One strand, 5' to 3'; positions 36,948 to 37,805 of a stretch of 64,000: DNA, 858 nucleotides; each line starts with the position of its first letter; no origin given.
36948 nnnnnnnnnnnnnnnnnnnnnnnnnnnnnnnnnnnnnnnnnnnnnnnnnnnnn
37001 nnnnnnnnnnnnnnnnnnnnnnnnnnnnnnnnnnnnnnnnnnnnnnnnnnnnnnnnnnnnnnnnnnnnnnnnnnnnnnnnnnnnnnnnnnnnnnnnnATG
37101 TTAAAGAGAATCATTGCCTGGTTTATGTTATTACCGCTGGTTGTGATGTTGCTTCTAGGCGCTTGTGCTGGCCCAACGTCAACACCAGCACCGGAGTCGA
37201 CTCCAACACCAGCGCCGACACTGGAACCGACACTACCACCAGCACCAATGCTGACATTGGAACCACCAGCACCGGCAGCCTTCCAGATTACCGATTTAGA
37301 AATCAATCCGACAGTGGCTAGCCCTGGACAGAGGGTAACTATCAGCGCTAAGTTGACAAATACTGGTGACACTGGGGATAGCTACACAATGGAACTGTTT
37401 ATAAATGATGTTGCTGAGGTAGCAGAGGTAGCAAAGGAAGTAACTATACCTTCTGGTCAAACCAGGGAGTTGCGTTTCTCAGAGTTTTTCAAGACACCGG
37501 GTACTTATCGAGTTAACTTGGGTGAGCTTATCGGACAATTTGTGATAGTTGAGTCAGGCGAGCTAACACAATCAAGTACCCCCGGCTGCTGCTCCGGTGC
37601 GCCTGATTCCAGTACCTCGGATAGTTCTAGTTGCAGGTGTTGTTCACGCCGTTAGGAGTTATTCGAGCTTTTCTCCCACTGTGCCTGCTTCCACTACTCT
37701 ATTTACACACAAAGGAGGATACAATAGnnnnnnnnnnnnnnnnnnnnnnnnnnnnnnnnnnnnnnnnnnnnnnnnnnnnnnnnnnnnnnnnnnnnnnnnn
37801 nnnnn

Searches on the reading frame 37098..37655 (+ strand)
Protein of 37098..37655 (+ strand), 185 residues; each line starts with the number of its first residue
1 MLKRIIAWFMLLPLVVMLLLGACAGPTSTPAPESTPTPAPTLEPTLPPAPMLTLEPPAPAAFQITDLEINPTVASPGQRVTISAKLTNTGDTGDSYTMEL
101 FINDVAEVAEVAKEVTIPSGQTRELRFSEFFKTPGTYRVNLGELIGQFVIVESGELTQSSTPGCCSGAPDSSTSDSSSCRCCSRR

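Call 58: search_protein_families(library=pfam, proteins=[window:37098-37655:+], max_evalue=0.00001)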
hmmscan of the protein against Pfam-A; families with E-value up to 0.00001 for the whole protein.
window:37098-37655:+ (185 aa): 0 families

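Call 75: search_protein_families(library=pfam, proteins=[window:37098-37655:+], max_evalue=0.01)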
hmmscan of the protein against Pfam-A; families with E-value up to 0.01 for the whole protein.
window:37098-37655:+ (185 aa): 1 family
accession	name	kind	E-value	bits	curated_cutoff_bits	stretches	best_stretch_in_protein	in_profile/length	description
PF07705.17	CARDB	-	0.00069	20.2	22.7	1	66-140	3-80/101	CARDB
